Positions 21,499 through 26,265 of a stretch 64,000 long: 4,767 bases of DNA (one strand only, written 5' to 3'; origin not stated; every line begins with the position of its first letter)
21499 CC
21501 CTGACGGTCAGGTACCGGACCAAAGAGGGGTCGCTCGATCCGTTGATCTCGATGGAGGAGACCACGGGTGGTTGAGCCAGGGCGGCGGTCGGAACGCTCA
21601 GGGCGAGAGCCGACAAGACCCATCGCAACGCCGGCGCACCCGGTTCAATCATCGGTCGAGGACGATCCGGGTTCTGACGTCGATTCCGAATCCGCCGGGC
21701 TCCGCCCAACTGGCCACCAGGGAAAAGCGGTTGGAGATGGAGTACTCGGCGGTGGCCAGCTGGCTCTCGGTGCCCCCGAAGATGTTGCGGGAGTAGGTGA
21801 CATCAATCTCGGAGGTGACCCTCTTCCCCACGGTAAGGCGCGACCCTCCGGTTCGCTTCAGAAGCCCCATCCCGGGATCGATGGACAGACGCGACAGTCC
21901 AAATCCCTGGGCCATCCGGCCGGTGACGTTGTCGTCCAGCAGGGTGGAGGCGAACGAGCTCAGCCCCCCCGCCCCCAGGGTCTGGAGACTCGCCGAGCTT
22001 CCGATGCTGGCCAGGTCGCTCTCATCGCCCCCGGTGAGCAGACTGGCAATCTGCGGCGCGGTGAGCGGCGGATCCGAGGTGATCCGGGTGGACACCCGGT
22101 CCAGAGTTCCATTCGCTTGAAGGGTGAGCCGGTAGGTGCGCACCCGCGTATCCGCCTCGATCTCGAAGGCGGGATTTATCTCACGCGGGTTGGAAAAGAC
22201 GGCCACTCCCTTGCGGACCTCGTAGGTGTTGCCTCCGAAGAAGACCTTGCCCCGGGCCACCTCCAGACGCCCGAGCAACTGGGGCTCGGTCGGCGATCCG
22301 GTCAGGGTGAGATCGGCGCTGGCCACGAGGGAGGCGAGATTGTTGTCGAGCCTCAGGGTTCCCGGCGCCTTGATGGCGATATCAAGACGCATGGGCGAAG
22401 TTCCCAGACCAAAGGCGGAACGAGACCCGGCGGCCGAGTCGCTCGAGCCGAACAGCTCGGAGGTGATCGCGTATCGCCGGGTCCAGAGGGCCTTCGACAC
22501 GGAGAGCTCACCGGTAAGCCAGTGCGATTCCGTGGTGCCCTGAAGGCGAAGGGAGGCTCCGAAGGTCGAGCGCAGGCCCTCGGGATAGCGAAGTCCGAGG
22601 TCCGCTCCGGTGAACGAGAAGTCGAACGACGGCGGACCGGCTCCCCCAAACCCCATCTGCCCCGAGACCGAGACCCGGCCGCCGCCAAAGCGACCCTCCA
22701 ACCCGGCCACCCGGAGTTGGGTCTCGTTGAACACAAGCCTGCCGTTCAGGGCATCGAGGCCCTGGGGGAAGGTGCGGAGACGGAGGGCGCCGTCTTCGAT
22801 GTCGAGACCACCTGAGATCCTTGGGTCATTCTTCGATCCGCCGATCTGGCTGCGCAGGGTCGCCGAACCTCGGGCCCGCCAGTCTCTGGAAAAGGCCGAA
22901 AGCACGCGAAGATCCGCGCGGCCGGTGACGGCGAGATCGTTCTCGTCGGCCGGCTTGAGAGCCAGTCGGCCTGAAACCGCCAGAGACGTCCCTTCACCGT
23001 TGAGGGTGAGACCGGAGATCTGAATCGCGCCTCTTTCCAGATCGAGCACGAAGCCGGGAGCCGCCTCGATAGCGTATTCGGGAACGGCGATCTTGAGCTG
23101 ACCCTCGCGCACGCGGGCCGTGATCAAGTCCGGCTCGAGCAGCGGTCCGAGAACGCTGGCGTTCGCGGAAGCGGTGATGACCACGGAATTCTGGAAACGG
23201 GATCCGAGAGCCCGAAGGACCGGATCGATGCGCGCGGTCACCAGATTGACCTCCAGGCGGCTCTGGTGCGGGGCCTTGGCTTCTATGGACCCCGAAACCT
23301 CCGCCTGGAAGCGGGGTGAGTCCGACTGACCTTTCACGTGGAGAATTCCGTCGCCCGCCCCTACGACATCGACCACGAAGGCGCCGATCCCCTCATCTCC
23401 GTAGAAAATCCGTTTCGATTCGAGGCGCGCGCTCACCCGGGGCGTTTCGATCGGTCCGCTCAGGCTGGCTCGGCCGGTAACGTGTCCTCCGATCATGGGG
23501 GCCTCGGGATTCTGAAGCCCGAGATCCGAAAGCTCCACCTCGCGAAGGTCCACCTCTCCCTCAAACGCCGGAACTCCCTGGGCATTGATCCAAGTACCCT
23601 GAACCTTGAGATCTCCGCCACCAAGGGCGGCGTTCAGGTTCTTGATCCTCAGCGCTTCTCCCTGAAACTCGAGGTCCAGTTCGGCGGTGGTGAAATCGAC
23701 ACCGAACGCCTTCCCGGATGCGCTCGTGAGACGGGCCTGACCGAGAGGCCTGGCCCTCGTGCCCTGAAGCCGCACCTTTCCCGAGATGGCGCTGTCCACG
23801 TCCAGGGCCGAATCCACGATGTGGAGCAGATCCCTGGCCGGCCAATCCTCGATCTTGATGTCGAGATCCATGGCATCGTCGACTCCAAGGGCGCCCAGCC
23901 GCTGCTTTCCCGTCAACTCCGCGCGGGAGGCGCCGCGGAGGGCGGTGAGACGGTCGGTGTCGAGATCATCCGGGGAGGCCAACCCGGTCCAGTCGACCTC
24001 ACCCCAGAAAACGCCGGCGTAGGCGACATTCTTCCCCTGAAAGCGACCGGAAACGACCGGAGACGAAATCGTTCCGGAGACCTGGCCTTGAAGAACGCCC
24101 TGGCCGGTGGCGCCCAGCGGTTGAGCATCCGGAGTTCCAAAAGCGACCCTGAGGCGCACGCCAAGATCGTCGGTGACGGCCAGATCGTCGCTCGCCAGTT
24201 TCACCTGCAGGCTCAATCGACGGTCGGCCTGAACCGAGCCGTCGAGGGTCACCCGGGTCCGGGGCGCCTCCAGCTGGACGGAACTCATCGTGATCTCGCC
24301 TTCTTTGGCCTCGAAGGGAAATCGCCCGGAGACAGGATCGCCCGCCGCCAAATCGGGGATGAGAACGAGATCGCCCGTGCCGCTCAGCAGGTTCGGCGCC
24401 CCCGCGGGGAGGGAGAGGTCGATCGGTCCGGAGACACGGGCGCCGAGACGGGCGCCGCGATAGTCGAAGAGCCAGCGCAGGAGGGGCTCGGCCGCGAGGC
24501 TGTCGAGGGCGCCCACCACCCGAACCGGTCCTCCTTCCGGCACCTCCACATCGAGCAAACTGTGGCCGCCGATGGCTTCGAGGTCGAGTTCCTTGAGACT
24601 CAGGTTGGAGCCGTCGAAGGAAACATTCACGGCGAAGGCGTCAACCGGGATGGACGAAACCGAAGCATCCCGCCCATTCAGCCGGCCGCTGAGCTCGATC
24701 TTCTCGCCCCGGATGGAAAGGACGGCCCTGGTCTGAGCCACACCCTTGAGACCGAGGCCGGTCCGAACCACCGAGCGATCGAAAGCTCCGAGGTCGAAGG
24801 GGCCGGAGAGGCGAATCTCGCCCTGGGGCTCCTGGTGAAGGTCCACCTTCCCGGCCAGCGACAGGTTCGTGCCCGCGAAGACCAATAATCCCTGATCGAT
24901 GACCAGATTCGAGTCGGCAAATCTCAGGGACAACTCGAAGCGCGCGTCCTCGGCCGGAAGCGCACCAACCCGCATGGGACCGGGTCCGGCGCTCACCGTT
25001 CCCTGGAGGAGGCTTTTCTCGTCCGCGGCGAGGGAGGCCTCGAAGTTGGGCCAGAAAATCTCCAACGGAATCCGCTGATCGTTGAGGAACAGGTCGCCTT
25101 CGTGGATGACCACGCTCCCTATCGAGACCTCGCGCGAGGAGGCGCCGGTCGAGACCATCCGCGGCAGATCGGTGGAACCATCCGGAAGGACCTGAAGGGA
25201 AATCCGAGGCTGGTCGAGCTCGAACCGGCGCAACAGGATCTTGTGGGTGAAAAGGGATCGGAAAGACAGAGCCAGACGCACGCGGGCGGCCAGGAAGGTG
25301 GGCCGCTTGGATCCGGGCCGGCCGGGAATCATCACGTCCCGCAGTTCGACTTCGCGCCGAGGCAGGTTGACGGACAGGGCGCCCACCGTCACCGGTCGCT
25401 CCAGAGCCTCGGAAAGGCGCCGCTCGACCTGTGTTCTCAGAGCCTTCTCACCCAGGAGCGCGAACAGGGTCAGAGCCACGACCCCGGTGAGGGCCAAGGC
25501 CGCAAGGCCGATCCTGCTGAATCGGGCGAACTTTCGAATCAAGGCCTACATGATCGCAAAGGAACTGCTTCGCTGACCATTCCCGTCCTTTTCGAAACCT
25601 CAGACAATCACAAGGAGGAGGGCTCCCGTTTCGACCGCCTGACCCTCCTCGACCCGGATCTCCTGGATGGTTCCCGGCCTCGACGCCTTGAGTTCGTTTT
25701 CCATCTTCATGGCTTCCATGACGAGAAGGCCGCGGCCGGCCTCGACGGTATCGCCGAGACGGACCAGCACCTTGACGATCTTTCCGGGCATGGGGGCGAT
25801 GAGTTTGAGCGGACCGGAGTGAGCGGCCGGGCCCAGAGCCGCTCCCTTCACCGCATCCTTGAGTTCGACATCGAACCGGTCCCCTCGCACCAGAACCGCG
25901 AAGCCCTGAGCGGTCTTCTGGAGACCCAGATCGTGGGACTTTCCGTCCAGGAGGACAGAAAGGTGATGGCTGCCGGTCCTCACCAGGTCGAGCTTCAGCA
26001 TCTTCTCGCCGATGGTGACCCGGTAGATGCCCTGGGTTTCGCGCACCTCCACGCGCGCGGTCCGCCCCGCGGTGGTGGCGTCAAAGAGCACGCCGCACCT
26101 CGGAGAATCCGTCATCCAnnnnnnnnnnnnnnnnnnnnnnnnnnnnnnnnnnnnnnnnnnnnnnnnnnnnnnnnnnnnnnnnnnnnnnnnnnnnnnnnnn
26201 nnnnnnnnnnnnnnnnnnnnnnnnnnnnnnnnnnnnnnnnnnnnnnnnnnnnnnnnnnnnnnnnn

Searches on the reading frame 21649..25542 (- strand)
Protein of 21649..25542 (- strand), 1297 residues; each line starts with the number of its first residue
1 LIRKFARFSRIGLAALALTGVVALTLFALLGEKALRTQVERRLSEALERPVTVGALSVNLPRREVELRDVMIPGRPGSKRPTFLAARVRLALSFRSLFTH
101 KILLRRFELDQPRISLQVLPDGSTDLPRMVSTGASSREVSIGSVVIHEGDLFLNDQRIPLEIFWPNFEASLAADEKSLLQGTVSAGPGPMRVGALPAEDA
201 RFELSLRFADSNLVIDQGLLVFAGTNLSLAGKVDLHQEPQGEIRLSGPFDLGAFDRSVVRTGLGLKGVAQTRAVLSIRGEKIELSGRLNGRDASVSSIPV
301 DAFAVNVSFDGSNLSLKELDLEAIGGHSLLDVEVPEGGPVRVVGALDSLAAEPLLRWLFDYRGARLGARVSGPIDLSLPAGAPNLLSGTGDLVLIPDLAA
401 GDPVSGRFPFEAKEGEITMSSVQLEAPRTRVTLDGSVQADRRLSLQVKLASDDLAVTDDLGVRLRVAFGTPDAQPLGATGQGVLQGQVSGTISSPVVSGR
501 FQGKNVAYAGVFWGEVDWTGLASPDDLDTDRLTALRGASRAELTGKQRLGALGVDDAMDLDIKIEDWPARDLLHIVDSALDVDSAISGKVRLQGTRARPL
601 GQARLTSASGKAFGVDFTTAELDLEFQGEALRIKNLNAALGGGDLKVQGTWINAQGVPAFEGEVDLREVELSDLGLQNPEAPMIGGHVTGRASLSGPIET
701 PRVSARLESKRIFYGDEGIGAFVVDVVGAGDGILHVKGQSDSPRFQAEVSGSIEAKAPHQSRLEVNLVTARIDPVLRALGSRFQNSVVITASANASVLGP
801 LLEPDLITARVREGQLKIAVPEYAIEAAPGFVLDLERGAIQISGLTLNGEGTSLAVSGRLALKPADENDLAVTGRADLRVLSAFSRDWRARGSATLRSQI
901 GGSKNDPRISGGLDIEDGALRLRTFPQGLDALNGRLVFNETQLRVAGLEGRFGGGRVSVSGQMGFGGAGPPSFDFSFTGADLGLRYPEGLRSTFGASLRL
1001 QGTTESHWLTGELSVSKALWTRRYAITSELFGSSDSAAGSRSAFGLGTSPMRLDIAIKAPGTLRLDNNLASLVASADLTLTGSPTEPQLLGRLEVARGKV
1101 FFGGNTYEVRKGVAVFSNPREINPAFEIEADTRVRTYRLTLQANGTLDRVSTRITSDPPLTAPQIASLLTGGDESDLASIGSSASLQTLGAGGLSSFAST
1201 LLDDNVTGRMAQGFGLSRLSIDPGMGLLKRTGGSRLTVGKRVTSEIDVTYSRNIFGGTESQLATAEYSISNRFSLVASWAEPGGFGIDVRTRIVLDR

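Call 7: search_protein_families(library=pfam, proteins=[window:21649-25542:-], max_evalue=0.001)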
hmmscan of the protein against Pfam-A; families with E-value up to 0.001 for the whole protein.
window:21649-25542:- (1297 aa): 4 families
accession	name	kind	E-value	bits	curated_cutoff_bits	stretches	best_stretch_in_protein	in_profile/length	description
PF04357.19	TamB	-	8.7e-45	154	22.4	1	948-1279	3-365/381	TamB, inner membrane protein subunit of TAM complex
PF05359.17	DUF748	-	3e-15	55.8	50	1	3-159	9-172/1037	Domain of Unknown Function (DUF748)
PF13116.12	YhdP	-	3.9e-15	55.3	46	1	6-130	5-124/1224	YhdP protein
PF05170.20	AsmA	-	3.3e-08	33.2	29.8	1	3-132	2-133/607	AsmA family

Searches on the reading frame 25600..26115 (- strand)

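Call 7: search_protein_families(library=pfam, proteins=[window:25600-26115:-], max_evalue=0.001)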
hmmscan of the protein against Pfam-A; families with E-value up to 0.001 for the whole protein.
window:25600-26115:- (171 aa): 3 families
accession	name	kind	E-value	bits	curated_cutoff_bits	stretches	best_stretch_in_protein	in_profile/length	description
PF00364.28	Biotin_lipoyl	-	6.7e-20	71.1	22.1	1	105-170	3-73/73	Biotin-requiring enzyme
PF13533.13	Biotin_lipoyl_2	-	7.8e-09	35.6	29.8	0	144-170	5-31/32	Biotin-lipoyl like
PF13437.12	HlyD_3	-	5.8e-06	27.4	22.2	0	142-171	2-31/106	HlyD family secretion protein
